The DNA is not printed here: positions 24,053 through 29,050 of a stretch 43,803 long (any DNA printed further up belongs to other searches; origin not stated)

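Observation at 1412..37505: Non-collinear hybrid NRPS/PKS assembly line with split modules and a beta-amino-forming PKS step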

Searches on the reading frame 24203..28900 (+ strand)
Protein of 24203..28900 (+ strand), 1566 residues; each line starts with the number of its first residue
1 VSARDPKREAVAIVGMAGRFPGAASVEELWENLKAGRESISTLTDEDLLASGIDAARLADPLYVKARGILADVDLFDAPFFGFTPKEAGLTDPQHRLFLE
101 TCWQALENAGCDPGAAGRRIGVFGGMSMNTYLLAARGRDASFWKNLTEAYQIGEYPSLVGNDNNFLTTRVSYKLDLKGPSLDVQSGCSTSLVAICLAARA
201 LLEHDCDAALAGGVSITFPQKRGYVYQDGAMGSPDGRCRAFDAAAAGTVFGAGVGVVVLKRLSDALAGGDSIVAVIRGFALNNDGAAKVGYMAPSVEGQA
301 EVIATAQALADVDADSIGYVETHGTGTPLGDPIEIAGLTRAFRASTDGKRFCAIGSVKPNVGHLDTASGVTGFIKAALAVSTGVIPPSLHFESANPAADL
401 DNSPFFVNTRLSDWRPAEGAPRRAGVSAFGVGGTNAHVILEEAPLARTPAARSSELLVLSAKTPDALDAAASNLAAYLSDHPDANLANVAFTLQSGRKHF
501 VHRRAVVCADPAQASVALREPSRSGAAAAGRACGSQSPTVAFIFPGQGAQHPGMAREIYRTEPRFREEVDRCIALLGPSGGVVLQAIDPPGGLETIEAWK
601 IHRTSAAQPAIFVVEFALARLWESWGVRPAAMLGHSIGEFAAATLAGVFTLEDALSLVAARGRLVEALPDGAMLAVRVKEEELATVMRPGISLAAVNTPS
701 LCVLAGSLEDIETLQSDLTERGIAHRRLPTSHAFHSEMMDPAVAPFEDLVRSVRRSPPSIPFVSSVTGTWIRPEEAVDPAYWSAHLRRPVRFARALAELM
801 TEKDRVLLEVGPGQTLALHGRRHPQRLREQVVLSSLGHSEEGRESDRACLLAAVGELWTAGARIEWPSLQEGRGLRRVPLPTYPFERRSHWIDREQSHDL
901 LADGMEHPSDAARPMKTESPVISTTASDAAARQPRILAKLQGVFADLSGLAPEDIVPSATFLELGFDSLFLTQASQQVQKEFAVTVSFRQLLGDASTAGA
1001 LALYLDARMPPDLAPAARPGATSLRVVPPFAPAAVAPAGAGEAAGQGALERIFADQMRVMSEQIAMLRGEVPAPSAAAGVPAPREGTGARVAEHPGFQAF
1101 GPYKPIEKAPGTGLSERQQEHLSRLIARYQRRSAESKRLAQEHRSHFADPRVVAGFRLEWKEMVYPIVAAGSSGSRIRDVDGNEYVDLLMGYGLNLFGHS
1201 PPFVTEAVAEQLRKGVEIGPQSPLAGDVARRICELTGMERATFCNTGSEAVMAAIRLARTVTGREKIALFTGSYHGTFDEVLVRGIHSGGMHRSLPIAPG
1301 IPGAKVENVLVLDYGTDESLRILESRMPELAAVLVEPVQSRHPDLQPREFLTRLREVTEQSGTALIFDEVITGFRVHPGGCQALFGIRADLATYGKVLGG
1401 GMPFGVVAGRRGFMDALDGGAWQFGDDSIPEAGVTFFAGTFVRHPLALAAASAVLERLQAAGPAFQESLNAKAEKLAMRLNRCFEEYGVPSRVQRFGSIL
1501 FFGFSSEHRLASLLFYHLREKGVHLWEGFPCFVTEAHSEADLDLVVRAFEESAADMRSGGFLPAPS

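Call 55: search_protein_families(library=ncbifam, proteins=[window:24203-28900:+], max_evalue=1e-10)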
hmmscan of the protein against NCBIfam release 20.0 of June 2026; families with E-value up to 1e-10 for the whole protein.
window:24203-28900:+ (1566 aa): 78 families (the best 25 are shown)
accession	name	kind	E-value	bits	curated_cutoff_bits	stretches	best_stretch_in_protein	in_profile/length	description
NF045894.1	PKS_plus_SDR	equivalog_domain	3.6e-252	840.1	1740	1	9-899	1-884/1515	type I polyketide synthase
NF040607.1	mycolic_Pks13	equivalog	5e-154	514.8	2100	2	5-443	97-526/1680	polyketide synthase Pks13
NF041183.1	Pks2_ls1_myc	equivalog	3.9e-146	488.3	2400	1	11-901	4-886/2086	sulfolipid-1 biosynthesis phthioceranic/hydroxyphthioceranic acid synthase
TIGR02813.1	omega_3_PfaA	subfamily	1.4e-94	317.2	1010.1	1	10-817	8-873/2582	polyketide-type polyunsaturated fatty acid synthase PfaA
NF000818.0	PRK00062.1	subfamily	1.2e-80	271.3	398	1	1165-1556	34-427/429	glutamate-1-semialdehyde 2,1-aminomutase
TIGR00713.1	hemL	equivalog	6.9e-79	265.5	527.3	1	1164-1554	29-421/423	glutamate-1-semialdehyde 2,1-aminomutase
NF009055.0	PRK12389.1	equivalog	4.5e-62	210.1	637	1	1166-1556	36-428/431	glutamate-1-semialdehyde 2,1-aminomutase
NF041362.1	GntE_guanitoxin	equivalog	2.3e-58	197.7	525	1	1150-1510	20-375/426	guanitoxin biosynthesis PLP-dependent transaminase GntE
NF037940.1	PKS_MbtD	equivalog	8.8e-54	182.9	1150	1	458-895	9-441/978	mycobactin polyketide synthase MbtD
NF004856.0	PRK06209.1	equivalog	2.3e-48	164.8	486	1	1165-1551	41-411/450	glutamate-1-semialdehyde 2,1-aminomutase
NF037941.1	PKS_NbtC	equivalog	1e-47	162.8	1150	1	458-820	13-382/1027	nocobactin polyketide synthase NbtC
NF005453.0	PRK07046.1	subfamily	3.6e-46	157.7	425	1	1118-1505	12-386/453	transaminase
TIGR00128.1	fabD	equivalog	3.6e-44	151.4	260.9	1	540-817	3-280/290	ACP S-malonyltransferase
NF001864.0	PRK00615.1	equivalog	1.7e-39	135.6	706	1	1163-1506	34-365/433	glutamate-1-semialdehyde aminotransferase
TIGR00707.1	argD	subfamily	2.7e-38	131.8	410.05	1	1166-1523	10-346/381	acetylornithine/succinylornithine family transaminase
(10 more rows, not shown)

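Call 56: find_related_loci(query=window:24203-28900:+, collection=metagenome_contigs, flank=10000)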
Query window:24203-28900:+ (1566 aa) in metagenome_contigs; peptide patterns used: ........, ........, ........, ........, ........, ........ (x = any residue, [..] = any of these).
484 stretches matched a pattern; 405 encode a relative of the query (tblastn E <= 1e-3); the best 80 are kept; 80 distinct loci.
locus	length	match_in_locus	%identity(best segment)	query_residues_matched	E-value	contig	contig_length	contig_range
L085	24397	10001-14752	69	9-1565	0e+0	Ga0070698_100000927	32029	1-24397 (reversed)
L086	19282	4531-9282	54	9-1563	0e+0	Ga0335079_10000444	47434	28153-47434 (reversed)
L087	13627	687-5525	53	1-1565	0e+0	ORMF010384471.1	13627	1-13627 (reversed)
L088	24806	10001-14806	53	1-1566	0e+0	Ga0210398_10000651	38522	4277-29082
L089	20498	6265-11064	53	1-1566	0e+0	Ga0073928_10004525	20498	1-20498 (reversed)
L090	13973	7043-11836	53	1-1566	0e+0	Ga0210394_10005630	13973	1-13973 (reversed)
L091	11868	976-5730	53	1-1566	0e+0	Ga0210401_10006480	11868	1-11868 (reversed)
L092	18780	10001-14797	52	1-1566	0e+0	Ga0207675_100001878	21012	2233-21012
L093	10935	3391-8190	52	4-1565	0e+0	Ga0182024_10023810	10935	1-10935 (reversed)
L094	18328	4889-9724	52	11-1566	0e+0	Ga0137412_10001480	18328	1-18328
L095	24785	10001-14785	52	6-1558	0e+0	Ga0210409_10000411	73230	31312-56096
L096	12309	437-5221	50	1-1565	0e+0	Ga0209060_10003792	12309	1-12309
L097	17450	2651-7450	53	11-1563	0e+0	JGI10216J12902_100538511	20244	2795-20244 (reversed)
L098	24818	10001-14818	52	9-1563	0e+0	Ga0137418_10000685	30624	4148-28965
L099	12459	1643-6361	48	11-1564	0e+0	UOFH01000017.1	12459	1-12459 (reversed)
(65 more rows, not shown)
